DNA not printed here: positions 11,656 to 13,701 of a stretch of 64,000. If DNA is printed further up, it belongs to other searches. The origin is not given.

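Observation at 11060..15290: AT-rich islet (KAP P-loop NTPase + DUF2971 + cupin + small secreted protein) inserted inside a fatty-acyl catabolic cluster: candidate defence or cassette island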

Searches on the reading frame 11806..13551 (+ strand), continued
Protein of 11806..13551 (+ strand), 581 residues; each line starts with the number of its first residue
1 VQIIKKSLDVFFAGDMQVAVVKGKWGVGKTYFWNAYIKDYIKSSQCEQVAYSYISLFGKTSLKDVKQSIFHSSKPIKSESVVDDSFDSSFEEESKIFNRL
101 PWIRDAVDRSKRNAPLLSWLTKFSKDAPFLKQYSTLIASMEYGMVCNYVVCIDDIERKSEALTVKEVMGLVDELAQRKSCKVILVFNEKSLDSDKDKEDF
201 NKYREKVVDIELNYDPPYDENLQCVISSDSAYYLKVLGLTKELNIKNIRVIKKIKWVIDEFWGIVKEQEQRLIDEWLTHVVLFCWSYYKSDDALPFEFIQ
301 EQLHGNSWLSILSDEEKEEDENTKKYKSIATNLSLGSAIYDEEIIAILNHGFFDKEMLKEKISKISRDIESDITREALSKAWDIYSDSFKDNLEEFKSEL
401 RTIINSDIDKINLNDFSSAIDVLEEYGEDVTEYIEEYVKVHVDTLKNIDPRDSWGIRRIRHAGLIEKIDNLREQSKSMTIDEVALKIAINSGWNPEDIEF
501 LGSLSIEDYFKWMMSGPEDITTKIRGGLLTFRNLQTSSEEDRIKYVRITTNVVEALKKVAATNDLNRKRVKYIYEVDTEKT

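Call 68: get_annotated_region(hit=H4, flank=5000)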
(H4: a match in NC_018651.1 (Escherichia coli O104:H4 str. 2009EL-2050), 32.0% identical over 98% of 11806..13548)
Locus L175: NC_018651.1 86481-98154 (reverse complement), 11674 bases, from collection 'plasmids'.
description: Escherichia coli O104:H4 str. 2009EL-2050 plasmid p09EL50, complete sequence
organism: Escherichia coli O104:H4 str. 2009EL-2050 (NCBI taxid 1134782)
taxonomy: Bacteria; Pseudomonadota; Gammaproteobacteria; Enterobacterales; Enterobacteriaceae; Escherichia; Escherichia coli; Escherichia coli O104:H4 str. 2009EL-2050
host: -; source: -; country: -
typing (MOB-suite, as given by PLSDB): non-mobilizable; replicon rep_cluster_488
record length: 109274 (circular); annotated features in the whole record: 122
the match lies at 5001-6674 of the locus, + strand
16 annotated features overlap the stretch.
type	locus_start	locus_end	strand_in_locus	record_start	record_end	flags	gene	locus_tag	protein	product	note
CDS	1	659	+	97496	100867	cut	-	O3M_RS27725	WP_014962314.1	tail fiber protein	GO:0046718 - symbiont entry into host cell [Evidence IEA]; GO:0019062 - virion attachment to host cell [Evidence IEA]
CDS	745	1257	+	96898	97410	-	-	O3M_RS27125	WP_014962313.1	hypothetical protein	-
CDS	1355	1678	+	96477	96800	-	-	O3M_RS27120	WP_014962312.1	hypothetical protein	-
CDS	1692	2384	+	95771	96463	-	-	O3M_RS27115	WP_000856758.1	membrane protein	-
CDS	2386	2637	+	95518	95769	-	-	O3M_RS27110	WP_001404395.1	hypothetical protein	-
CDS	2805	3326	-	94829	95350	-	-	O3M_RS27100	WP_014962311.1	GNAT family N-acetyltransferase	-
CDS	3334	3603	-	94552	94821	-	-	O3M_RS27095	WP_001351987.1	DUF1778 domain-containing protein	-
CDS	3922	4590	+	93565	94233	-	-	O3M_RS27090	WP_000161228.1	AAA family ATPase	-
CDS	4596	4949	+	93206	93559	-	-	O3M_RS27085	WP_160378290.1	hypothetical protein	-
CDS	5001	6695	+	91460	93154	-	-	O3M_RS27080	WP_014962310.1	P-loop NTPase fold protein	-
CDS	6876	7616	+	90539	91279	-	-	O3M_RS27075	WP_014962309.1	hypothetical protein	-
CDS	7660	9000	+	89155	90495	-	-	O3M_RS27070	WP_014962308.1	DnaB-like helicase C-terminal domain-containing protein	GO:0006260 - DNA replication [Evidence IEA]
CDS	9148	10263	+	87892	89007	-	-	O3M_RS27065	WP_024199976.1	hypothetical protein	-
CDS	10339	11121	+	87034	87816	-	-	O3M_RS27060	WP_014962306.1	hypothetical protein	-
CDS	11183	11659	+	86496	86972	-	-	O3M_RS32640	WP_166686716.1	hypothetical protein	-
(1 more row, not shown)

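Call 76: find_encoding_contigs(protein=P0017, flank=8000, max_places=3)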
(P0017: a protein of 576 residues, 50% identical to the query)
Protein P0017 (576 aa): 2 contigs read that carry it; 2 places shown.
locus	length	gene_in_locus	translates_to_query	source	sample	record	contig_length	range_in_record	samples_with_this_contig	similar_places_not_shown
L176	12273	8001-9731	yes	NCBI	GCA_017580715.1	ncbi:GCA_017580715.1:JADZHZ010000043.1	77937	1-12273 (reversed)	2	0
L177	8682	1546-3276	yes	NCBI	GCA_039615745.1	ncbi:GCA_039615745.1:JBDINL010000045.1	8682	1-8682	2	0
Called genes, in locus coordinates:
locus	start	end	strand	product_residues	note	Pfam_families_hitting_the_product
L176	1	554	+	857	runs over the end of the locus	PF02861:Clp_N, PF23569:NBD_SMAX1 (weak), PF00004:AAA, PF17871:AAA_lid_9, PF00004:AAA, PF07724:AAA_2, PF07728:AAA_5, PF10431:ClpB_D2-small, +11 more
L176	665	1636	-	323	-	PF00348:polyprenyl_synt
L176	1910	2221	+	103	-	PF00829:Ribosomal_L21p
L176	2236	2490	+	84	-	PF01016:Ribosomal_L27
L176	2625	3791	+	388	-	PF01018:GTP1_OBG, PF01926:MMR_HSR1, PF02421:FeoB_N (weak)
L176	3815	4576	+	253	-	PF06738:ThrE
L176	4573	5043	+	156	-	PF06738:ThrE (weak), PF12821:ThrE_2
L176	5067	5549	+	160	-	PF00186:DHFR_1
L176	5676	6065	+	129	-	PF12514:DUF3718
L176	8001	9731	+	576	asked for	PF07693:KAP_NTPase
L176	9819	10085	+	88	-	-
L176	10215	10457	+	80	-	-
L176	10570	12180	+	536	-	PF11398:DUF2813 (faint), PF13175:AAA_15, PF13304:AAA_21, PF13175:AAA_15, PF20469:OLD-like_TOPRIM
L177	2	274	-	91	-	?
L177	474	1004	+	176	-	-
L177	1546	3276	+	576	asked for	PF07693:KAP_NTPase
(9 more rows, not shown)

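Call 80: predict_structure(alignment_id=A7)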
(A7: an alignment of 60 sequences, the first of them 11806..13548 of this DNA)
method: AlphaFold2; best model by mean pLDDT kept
length: 581 residues; sequences in the alignment: 60
mean_pLDDT: 85.6   pTM: 0.68
mean pLDDT of the five models: 85.6, 84.7, 83.6, 82.7, 82.6
residues with pLDDT >= 90: 308; 70-90: 197; 50-70: 59; < 50: 17
segments of 3 or more residues with pLDDT < 50: 117-128
pLDDT, mean of each block of 10 residues (from residue 1): 90 94 89 93 90 92 91 88 78 62 55 48 48 67 90 89 92 94 87 85 90 92 94 97 93 97 94 96 92 89 69 60 90 90 96 94 91 91 85 91 94 91 91 94 80 63 86 73 87 83 93 92 91 83 91 95 90 81 35
secondary structure, 60 per line:
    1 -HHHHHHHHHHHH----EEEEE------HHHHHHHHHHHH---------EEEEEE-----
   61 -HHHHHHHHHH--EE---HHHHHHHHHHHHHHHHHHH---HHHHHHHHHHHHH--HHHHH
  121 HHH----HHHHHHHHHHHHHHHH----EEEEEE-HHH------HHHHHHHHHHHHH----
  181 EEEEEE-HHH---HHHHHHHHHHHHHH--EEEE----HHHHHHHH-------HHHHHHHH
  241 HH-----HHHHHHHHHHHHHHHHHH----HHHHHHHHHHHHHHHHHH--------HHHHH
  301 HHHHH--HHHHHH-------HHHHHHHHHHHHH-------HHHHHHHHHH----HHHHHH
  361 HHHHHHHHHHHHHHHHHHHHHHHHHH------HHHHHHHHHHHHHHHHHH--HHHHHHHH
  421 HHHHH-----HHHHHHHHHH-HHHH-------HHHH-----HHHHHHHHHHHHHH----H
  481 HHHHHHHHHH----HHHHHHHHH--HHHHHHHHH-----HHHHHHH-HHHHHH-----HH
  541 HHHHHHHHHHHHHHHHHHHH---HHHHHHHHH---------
elements in order: H2-13 E18-22 H29-40 E50-55 H62-71 H79-97 H101-113 H116-123 H128-143 E148-153 H164-176 E181-186 H194-207 E210-213 H218-225 H233-242 H248-265 H270-287 H296-305 H308-313 H321-333 H341-350 H355-386 H393-410 H413-425 H431-440 H442-445 H453-456 H462-475 H480-490 H495-503 H506-514 H520-526 H528-533 H539-560 H564-572

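Call 87: fold_search(model_id=the predicted structure, library=pdb)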
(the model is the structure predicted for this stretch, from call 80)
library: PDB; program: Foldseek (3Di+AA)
matches with E <= 10: 972; with E <= 0.001: 2
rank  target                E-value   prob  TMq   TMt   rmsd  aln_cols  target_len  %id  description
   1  7jpq_D                2.0e-04  1.00  0.21  0.27  17.4       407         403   12  ORC-O2-5: Human Origin Recognition Complex (ORC) with subunits 2,3,4,5 (released 2020-09-02)
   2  8glw_A                9.6e-04  1.00  0.23  0.27  14.9       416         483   11  CryoEM structure of the TnsC(1-503)-TnsD(1-318)-DNA complex in a 7:2:1 stoichiometry from E. coli Tn7 (released 2024-07-31)
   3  7jps_C                1.0e-03  0.94  0.18  0.18  29.7       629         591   12  ORC-DNA: Human Origin Recognition Complex (ORC) with DNA bound in the core (released 2020-09-09)
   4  7jpp_C                1.0e-03  0.94  0.18  0.18  31.1       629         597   11  ORC-O2WH: Human Origin Recognition Complex (ORC) with dynamic/unresolved ORC1 AAA+ domain (released 2020-09-09)
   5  9bcx_F                1.0e-03  1.00  0.22  0.29  18.0       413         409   11  Cryo-EM structure of the S. cerevisiae ORC-Cdc6-Mcm2-7-DNA complex with a fully closed Mcm2-Mcm5 DNA entry gate (released 2025-01-01)
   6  7jgr_A                1.1e-03  1.00  0.26  0.35  13.3       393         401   13  Structure of Drosophila ORC bound to DNA (84 bp) and Cdc6 (released 2020-09-09)
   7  7tjj_E                1.2e-03  1.00  0.25  0.31  10.8       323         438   12  S. cerevisiae ORC bound to 84 bp ARS1 DNA and Cdc6 (state 1) with docked Orc6 N-terminal domain (released 2022-10-05)
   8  7cte_D                1.2e-03  1.00  0.22  0.29  17.3       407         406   11  Human Origin Recognition Complex, ORC2-5 (released 2021-01-06)
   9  8s0e_C                1.2e-03  0.97  0.20  0.20  30.6       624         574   12  H. sapiens OCCM bound to double stranded DNA (released 2024-10-02)
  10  7jpo_D                1.3e-03  1.00  0.22  0.30  16.1       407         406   10  ORC-O1AAA: Human Origin Recognition Complex (ORC) with dynamic/unresolved ORC2 WH (released 2020-09-02)
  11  1w5t_A                1.3e-03  1.00  0.24  0.33  26.7       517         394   12  Structure of the Aeropyrum Pernix ORC2 protein (ADPNP-ADP complexes) (released 2004-10-05)
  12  7ctf_D                1.4e-03  1.00  0.22  0.29  17.1       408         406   12  Human origin recognition complex 1-5 State II (released 2021-01-06)
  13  7jpo_C                1.7e-03  0.93  0.19  0.18  31.1       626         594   12  ORC-O1AAA: Human Origin Recognition Complex (ORC) with dynamic/unresolved ORC2 WH (released 2020-09-02)
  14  5uj7_C                2.3e-03  0.99  0.20  0.27  17.7       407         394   12  Structure of the active form of human Origin Recognition Complex ATPase motor module, complex subunitS 1, 4, 5 (released 2017-02-08)
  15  8xvb_A                2.5e-03  1.00  0.27  0.57   7.8       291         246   12  Cryo-EM structure of ATP-DNA-MuB filaments (released 2024-08-14)
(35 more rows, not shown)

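Call 89: search_protein_families(library=phrogs, proteins=[window:11806-13551:+], max_evalue=0.01)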
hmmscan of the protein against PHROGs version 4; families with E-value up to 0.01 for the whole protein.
window:11806-13551:+ (581 aa): 2 families
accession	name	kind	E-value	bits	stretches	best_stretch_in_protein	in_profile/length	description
phrog_4740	-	unknown function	7.3e-72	244.2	1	2-569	4-619/627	-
phrog_26618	-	unknown function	7e-11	42.4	2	145-201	112-168/592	-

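Call 90: search_protein_families(library=ncbifam, proteins=[window:11806-13551:+, L081:15178-16164:-], max_evalue=0.01)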
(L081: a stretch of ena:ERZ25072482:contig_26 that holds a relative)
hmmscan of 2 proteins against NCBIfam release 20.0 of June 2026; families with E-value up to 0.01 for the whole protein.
window:11806-13551:+ (581 aa): 2 families
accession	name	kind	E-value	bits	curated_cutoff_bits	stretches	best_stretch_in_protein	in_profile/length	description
TIGR03167.1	tRNA_sel_U_synt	equivalog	0.004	16.6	219.75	0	15-97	126-208/311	tRNA 2-selenouridine(34) synthase MnmH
NF008750.0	PRK11784.1-2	equivalog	0.0092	15.1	241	0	15-71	138-195/346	tRNA 2-selenouridine(34) synthase MnmH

L081:15178-16164:- (328 aa): 7 families
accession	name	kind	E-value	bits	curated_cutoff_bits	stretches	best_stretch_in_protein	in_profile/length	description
TIGR02225.1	recomb_XerD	equivalog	1.9e-15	56.9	329.6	1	100-252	37-186/290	site-specific tyrosine recombinase XerD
TIGR02224.1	recomb_XerC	equivalog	7.1e-15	55.1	335.15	1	76-252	19-190/295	tyrosine recombinase XerC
NF040815.2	recomb_XerA_Arch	equivalog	7.9e-15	55.1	220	1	95-323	29-260/263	site-specific tyrosine recombinase/integron integrase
NF001399.0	PRK00283.1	subfamily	1e-14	54.5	279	1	98-254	45-198/300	tyrosine recombinase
NF002331.0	PRK01287.1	subfamily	2.1e-06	27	371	1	109-251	84-224/365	site-specific tyrosine recombinase XerC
TIGR02249.1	integrase_gron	subfamily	3.5e-06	26.6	265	1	98-251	35-178/315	integron integrase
NF003462.0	PRK05084.1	equivalog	3.7e-05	22.6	267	0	91-145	61-126/360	tyrosine recombinase XerS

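Call 99: list_cluster_members(proteins=[P0001])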
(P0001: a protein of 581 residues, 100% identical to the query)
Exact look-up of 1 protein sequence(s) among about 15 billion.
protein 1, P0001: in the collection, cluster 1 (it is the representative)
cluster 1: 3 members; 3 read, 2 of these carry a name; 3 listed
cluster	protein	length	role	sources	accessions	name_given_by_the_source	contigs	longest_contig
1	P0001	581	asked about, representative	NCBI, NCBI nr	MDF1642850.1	MAG: P-loop NTPase fold protein [Pseudomonadales bacterium] | P-loop NTPase fold protein [Pseudomonadales bacterium]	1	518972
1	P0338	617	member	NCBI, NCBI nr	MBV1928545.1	MAG: hypothetical protein KUG81_03430, partial [Gammaproteobacteria bacterium] | hypothetical protein [Gammaproteobacteria bacterium]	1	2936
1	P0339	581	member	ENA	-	-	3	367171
